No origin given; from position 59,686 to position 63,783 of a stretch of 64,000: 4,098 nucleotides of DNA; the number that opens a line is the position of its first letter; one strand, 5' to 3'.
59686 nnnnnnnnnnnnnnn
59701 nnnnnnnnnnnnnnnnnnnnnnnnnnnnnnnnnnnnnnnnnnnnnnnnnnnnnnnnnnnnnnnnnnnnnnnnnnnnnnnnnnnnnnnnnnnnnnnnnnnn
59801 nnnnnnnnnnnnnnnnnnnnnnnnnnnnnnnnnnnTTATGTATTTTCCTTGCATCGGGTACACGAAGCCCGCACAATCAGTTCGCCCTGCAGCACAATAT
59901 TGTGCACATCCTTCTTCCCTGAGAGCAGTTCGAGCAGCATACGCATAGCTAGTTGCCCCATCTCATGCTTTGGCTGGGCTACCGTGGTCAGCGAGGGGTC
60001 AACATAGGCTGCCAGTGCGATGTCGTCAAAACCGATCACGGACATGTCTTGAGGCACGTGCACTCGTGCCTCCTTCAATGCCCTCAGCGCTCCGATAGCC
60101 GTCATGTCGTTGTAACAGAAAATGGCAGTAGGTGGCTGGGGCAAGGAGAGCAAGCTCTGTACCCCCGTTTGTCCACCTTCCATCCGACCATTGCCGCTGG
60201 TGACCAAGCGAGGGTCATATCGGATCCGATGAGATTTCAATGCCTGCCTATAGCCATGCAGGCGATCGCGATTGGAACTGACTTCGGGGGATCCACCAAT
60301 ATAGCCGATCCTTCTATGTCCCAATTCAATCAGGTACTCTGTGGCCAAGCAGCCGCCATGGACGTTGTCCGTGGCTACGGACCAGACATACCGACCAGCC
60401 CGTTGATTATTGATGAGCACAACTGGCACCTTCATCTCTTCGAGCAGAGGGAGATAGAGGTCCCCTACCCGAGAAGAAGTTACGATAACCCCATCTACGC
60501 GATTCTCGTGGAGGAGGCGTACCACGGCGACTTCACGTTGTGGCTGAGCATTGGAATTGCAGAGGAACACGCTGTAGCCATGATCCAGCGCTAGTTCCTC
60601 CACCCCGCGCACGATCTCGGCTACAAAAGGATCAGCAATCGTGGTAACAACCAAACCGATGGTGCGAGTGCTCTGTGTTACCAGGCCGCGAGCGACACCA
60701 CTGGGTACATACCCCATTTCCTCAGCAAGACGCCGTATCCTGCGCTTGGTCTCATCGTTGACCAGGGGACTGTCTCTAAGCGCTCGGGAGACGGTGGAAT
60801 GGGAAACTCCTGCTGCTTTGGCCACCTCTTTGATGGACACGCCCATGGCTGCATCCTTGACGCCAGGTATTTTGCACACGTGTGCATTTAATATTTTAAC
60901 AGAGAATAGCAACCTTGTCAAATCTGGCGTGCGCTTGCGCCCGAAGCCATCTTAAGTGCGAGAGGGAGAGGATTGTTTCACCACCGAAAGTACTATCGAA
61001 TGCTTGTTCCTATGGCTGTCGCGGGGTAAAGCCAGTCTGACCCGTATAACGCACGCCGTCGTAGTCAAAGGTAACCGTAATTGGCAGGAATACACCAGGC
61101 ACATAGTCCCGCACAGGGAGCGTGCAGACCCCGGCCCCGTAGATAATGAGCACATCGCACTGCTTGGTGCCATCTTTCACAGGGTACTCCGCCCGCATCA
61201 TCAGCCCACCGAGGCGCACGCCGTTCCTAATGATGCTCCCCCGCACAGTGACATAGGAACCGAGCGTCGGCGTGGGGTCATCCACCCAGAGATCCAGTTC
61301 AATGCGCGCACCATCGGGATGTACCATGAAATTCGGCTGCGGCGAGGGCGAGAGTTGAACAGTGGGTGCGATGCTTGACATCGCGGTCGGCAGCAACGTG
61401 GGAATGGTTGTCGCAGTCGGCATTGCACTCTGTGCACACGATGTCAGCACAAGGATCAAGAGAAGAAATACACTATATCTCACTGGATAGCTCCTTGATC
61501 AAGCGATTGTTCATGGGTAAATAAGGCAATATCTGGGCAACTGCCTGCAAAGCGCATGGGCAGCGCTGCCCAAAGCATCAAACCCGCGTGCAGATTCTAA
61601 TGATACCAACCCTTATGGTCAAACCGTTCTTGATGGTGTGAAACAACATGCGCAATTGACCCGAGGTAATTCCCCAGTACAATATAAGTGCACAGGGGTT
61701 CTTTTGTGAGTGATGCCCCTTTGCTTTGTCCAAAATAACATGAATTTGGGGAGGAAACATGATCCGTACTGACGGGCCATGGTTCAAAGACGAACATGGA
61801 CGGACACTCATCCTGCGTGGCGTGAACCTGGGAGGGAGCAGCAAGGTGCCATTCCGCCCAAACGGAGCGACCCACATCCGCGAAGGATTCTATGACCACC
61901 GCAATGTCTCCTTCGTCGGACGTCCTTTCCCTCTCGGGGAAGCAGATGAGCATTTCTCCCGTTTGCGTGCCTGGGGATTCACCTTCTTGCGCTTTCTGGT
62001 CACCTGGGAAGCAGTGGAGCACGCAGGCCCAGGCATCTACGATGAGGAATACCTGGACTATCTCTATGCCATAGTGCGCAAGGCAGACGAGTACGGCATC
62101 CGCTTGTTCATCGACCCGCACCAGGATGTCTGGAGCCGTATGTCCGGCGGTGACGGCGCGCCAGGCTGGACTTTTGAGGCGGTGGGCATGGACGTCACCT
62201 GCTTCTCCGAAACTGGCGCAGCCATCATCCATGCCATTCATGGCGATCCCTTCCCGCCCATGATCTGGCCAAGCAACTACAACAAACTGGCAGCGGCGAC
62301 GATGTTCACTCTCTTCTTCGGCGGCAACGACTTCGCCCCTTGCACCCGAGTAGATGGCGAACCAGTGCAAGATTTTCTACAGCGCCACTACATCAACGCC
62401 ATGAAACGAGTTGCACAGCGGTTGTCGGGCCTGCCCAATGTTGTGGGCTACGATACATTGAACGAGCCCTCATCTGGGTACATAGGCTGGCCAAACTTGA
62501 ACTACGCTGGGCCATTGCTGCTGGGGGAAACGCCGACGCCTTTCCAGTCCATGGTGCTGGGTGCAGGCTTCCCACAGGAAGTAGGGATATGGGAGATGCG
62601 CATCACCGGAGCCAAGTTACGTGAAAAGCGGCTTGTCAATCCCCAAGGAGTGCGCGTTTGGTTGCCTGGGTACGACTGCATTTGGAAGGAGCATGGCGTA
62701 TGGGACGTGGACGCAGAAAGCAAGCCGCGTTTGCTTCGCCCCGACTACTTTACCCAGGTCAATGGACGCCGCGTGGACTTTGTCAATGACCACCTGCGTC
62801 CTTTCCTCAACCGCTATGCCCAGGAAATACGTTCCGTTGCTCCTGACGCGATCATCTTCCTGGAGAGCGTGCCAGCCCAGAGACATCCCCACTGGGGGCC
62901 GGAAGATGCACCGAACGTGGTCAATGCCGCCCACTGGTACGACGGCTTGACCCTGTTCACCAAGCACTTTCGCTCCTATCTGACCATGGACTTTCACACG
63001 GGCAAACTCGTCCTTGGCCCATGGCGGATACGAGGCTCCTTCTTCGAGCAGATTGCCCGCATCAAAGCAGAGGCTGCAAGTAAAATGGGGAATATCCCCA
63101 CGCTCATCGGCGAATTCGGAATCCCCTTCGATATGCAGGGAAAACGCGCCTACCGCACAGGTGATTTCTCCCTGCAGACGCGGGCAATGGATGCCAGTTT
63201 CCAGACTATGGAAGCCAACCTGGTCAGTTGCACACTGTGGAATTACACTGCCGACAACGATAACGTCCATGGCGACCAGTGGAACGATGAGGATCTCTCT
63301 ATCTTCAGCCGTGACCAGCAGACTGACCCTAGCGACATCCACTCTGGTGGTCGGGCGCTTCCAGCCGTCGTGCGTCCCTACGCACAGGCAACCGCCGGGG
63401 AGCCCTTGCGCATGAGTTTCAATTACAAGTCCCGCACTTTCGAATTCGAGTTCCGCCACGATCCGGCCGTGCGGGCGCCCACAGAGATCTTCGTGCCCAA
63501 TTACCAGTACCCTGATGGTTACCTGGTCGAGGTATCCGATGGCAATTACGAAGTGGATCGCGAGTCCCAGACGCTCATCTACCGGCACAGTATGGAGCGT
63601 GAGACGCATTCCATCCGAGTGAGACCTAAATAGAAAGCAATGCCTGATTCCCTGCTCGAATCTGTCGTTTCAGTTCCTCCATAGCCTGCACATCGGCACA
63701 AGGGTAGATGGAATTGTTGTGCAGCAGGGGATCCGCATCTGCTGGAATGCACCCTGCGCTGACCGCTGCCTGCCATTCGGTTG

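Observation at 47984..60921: LacI-controlled catabolic operon of unknown substrate: 3 TIM-barrel isomerases, Gfo/Idh/MocA, Zn-ADH, 2 PfkB kinases, creatininase-family hydrolase, PotABCD-type transporter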

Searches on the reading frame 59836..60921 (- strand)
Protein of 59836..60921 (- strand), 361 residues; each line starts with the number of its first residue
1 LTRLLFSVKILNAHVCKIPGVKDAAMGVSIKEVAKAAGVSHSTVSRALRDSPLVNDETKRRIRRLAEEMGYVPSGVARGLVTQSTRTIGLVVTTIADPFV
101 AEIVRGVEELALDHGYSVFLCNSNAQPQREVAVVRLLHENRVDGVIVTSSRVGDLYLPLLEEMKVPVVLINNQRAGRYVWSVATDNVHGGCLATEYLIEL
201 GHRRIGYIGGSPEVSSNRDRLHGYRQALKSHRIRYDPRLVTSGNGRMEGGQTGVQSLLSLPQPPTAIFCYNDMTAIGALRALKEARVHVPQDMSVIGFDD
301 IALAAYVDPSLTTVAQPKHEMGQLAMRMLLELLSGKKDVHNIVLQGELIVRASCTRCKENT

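Call 5: search_protein_families(library=pfam, proteins=[window:59836-60921:-])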
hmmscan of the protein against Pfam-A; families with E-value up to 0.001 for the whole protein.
window:59836-60921:- (361 aa): 7 families
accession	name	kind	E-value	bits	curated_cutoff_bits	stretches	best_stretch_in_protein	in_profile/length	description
PF13377.12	Peripla_BP_3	-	6.2e-46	157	26.5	1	195-354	2-167/167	Periplasmic binding protein-like domain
PF00532.27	Peripla_BP_1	-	4e-35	122.1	22.2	1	86-333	2-261/281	Periplasmic binding proteins and sugar binding domain of LacI family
PF13407.12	Peripla_BP_4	-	2e-28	100.1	35.1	1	88-337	1-258/258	Periplasmic binding protein domain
PF00356.27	LacI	-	2.8e-16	59.5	27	1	29-74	1-46/46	Bacterial regulatory proteins, lacI family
PF13936.12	HTH_38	-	9.4e-05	22.5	27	0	27-49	20-42/44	Helix-turn-helix domain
PF13560.12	HTH_31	-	0.00032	21.4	27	0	27-67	14-52/64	Helix-turn-helix domain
PF01381.28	HTH_3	-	0.00047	20.6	23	0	25-50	7-32/55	Helix-turn-helix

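Call 7: search_protein_families(library=ncbifam, proteins=[window:59836-60921:-], max_evalue=0.00001)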
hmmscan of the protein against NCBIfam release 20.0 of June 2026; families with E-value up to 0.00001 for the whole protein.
window:59836-60921:- (361 aa): 20 families
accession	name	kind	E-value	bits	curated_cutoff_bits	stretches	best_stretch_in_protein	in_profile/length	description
NF008269.0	PRK11041.1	equivalog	2e-83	280.2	436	1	27-356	9-339/342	DNA-binding transcriptional regulator CytR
NF007979.0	PRK10703.1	equivalog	5.1e-79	265.8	501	1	29-356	3-333/341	HTH-type transcriptional repressor PurR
NF007743.0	PRK10423.1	equivalog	1.7e-75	254.1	531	1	29-353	3-329/330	ribose operon transcriptional repressor RbsR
NF047341.1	lactose_RbsR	equivalog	3.1e-75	253.5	382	1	28-355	3-329/331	ribose utilization transcriptional repressor RbsR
NF008002.0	PRK10727.1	equivalog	8.8e-68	228.9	557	1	29-354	3-329/341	HTH-type transcriptional regulator GalR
NF007706.0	PRK10401.1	equivalog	1.6e-67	228.2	555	1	28-353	2-328/346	HTH-type transcriptional regulator GalS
TIGR01481.1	ccpA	equivalog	1.4e-64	218.6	442.35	1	27-351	2-326/330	catabolite control protein A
NF052440.1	TransRegGNTRPSEAE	equivalog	3.9e-58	197.1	400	1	28-353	6-332/333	HTH-type transcriptional regulator GntR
NF007075.0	PRK09526.1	subfamily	3e-57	194.2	340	1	27-359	5-336/358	LacI family DNA-binding transcriptional regulator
NF051853.1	TransRegUriRCory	equivalog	2.4e-54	184.6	550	1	30-354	3-324/327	transcriptional regulator UriR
NF007449.0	PRK10014.1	subfamily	6.9e-50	170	310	1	28-351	7-341/342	Mal regulon transcriptional regulator MalI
NF047913.1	TransRegIdnR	equivalog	5.6e-43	147.5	500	1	28-341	6-317/331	DNA-binding transcriptional regulator IdnR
TIGR02417.1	fruct_sucro_rep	subfamily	2.9e-40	138.5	389.55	1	30-339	2-313/327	D-fructose-responsive transcription factor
NF008452.0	PRK11303.1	equivalog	4.3e-34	118.2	385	1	30-338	3-313/332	catabolite repressor/activator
NF011563.0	PRK14987.1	equivalog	7.3e-32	110.9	433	1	30-337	8-313/331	gluconate operon transcriptional repressor GntR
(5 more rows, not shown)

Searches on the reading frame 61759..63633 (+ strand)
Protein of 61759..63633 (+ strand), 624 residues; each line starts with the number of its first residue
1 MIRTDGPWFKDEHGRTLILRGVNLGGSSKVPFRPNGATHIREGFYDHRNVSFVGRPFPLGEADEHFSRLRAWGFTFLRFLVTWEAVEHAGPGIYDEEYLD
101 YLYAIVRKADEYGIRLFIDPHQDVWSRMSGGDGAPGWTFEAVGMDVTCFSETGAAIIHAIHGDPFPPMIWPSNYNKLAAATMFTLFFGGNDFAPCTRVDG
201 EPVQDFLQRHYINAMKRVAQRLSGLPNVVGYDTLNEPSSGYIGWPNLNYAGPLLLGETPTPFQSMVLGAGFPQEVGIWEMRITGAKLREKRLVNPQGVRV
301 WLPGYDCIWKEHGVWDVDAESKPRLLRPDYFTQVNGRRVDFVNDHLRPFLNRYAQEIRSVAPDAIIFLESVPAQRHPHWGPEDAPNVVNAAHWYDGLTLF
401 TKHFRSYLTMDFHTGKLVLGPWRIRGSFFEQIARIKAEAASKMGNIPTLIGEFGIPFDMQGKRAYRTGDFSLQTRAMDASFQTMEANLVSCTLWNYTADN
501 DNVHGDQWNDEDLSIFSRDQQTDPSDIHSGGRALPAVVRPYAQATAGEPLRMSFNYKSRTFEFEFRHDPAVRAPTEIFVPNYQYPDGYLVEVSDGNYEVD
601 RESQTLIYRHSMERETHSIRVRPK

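Call 5: search_protein_families(library=pfam, proteins=[window:61759-63633:+])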
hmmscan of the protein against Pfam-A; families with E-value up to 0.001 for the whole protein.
window:61759-63633:+ (624 aa): 2 families
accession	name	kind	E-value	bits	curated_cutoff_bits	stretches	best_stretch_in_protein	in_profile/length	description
PF18564.7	Glyco_hydro_5_C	-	4e-25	88.6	22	1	539-621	1-87/87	Glycoside hydrolase family 5 C-terminal domain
PF00150.24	Cellulase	-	3.3e-18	66.6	23.5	2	61-244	22-139/272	Cellulase (glycosyl hydrolase family 5)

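Call 7: search_protein_families(library=ncbifam, proteins=[window:61759-63633:+], max_evalue=0.00001)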
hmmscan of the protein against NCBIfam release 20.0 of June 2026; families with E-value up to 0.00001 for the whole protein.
window:61759-63633:+ (624 aa): 1 family
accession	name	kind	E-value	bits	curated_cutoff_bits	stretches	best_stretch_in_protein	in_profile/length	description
NF051847.1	EndGlycCerase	equivalog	1.9e-29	102.6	700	2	481-608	324-442/455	endoglycoceramidase I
